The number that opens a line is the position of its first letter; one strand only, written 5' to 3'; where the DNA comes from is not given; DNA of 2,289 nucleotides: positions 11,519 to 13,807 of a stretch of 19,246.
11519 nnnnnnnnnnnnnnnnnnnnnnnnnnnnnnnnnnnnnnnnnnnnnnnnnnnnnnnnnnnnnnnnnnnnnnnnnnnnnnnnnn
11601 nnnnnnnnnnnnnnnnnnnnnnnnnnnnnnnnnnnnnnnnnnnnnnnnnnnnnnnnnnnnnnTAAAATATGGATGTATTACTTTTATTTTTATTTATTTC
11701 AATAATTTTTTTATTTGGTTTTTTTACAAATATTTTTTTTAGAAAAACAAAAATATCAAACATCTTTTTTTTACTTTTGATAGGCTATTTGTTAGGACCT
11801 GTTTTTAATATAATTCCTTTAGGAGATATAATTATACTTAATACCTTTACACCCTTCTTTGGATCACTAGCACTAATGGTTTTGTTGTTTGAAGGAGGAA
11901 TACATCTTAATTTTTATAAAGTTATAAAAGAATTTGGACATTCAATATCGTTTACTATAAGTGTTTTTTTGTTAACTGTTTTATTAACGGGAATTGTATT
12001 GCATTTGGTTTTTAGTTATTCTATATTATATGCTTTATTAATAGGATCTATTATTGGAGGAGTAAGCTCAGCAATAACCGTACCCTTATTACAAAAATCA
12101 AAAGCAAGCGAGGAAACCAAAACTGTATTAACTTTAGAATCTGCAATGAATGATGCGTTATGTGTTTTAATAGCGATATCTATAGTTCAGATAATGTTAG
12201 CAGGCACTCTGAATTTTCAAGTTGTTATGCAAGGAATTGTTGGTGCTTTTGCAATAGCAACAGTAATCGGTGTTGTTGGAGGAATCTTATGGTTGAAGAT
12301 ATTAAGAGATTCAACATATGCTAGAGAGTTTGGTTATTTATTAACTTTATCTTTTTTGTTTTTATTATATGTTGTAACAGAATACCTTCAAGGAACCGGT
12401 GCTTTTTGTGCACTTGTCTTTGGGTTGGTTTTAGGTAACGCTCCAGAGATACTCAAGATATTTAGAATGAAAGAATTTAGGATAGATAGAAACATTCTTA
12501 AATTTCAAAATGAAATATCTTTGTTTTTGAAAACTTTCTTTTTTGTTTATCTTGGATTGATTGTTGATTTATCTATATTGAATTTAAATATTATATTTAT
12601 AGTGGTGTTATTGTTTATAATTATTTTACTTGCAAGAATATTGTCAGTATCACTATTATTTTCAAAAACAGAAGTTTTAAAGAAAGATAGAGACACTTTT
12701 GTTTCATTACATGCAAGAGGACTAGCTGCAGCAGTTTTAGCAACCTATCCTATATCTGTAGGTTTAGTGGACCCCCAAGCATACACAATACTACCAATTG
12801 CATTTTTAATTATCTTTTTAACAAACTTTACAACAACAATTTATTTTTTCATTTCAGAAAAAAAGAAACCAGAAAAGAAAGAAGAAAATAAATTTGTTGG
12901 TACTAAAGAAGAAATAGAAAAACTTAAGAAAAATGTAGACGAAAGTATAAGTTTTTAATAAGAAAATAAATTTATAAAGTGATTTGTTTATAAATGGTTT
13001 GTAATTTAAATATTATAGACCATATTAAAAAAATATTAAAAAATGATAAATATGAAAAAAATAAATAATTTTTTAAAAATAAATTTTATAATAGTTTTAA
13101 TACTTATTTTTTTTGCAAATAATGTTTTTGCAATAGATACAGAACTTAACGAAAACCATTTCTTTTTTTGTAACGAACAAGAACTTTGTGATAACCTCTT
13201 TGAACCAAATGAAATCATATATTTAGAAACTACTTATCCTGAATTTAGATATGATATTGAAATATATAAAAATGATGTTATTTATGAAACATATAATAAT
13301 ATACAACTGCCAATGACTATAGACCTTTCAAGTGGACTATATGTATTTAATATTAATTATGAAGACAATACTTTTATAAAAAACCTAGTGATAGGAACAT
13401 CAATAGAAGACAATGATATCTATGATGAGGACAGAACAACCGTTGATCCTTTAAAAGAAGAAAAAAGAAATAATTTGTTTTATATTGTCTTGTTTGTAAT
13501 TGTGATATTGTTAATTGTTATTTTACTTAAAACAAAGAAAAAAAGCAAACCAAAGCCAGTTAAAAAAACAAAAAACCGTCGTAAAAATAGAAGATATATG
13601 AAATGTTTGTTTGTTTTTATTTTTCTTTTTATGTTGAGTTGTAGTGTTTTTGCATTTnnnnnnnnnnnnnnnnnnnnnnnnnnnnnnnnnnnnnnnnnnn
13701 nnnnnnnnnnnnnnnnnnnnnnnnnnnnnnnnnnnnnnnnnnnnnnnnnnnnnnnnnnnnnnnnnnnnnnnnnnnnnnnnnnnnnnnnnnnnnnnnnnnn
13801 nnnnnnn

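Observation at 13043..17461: Giant N-terminally anchored surface protein tipped by a GLUG beta-helix: candidate cell-cell attachment adhesin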

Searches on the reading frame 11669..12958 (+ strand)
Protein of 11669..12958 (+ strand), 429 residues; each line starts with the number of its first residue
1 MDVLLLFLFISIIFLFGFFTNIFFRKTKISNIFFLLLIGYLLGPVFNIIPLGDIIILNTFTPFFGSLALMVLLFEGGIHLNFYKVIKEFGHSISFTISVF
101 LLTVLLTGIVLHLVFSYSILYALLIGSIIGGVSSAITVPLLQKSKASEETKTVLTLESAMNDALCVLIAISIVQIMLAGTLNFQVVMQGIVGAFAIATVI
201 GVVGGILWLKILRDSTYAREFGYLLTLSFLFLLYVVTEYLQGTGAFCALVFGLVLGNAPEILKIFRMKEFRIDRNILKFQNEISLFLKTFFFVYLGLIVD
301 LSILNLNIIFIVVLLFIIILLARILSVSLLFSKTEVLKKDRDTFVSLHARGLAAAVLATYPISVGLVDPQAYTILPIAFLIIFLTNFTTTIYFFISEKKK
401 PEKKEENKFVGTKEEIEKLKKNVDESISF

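Call 5: search_protein_families(library=pfam, proteins=[window:11669-12958:+], max_evalue=0.01)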
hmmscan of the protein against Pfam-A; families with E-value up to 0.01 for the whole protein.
window:11669-12958:+ (429 aa): 1 family
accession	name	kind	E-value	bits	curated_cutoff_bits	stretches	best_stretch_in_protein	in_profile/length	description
PF00999.27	Na_H_Exchanger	-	1.1e-34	120.4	26.2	1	14-385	5-365/375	Sodium/hydrogen exchanger, transmembrane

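Call 32: list_cluster_members(proteins=[window:11669-12955:+, window:10277-11659:+, window:8416-10197:+, window:13043-13597:+, window:13598-17458:+, window:7922-8242:+])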
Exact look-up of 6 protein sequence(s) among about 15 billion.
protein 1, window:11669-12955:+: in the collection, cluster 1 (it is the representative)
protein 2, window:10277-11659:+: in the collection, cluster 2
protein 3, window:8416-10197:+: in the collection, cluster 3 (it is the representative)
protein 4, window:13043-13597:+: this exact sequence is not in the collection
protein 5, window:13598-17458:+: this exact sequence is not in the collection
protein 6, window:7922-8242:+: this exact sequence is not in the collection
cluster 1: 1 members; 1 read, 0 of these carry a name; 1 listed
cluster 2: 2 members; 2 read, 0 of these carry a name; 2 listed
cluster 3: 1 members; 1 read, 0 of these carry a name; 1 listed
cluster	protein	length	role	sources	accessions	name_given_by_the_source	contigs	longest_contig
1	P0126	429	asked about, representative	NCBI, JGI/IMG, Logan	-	-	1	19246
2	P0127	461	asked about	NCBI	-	-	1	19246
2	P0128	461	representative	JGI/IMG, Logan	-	-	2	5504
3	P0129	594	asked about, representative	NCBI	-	-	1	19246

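Call 34: find_encoding_contigs(protein=window:11669-12955:+, flank=10000, max_places=10)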
Protein window:11669-12955:+ (429 aa): 2 contigs read that carry it; 2 places shown.
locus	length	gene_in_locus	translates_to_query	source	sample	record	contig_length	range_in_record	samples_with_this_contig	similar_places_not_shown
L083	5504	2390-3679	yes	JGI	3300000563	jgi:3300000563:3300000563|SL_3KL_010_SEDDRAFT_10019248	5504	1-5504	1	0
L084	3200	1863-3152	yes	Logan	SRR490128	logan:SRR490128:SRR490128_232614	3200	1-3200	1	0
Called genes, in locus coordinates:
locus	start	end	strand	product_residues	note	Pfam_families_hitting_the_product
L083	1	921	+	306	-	?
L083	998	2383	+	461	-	-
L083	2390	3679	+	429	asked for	PF00999:Na_H_Exchanger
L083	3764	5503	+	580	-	?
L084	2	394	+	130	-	?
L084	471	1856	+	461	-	-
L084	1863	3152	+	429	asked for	PF00999:Na_H_Exchanger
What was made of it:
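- The sample name suggests a sediment (SL_3KL_010_SED, call 34).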

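Call 35: find_encoding_contigs(protein=P0128, flank=10000, max_places=10)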
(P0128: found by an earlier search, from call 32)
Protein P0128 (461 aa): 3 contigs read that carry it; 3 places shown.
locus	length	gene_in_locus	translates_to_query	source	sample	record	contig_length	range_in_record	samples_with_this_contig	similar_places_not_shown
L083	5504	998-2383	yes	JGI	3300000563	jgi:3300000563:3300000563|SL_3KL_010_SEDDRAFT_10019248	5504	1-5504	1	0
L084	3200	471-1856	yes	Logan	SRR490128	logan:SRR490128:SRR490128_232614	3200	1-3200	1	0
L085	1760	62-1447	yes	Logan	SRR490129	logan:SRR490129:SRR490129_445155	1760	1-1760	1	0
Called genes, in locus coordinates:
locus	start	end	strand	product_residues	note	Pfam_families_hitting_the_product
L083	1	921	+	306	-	?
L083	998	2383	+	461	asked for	-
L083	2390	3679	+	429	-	PF00999:Na_H_Exchanger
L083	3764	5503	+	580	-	?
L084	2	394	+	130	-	?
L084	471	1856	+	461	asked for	-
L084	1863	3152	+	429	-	PF00999:Na_H_Exchanger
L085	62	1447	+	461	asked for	-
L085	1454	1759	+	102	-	?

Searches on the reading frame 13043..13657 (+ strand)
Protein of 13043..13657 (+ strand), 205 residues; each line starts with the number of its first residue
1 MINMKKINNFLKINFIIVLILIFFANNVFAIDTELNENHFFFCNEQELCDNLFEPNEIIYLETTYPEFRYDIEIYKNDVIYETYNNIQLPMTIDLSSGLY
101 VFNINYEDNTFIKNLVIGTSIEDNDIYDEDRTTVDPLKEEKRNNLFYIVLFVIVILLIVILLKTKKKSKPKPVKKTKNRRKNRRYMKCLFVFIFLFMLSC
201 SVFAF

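Call 48: find_homologous_proteins(query=window:13043-13657:+, max_evalue=0.01)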
Query window:13043-13657:+: 161 candidates shared short words with the query, none scored E <= 0.01.
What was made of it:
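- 13133..13471 (+): Small acidic ectodomain (aa 31-143; 26 D/E against 7 K/R; Cys43 and Cys49). Orphan. No homolog for aa 1-205 (call 48).
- Tried and rejected: N-terminal 205 aa: no homologs (call 48).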
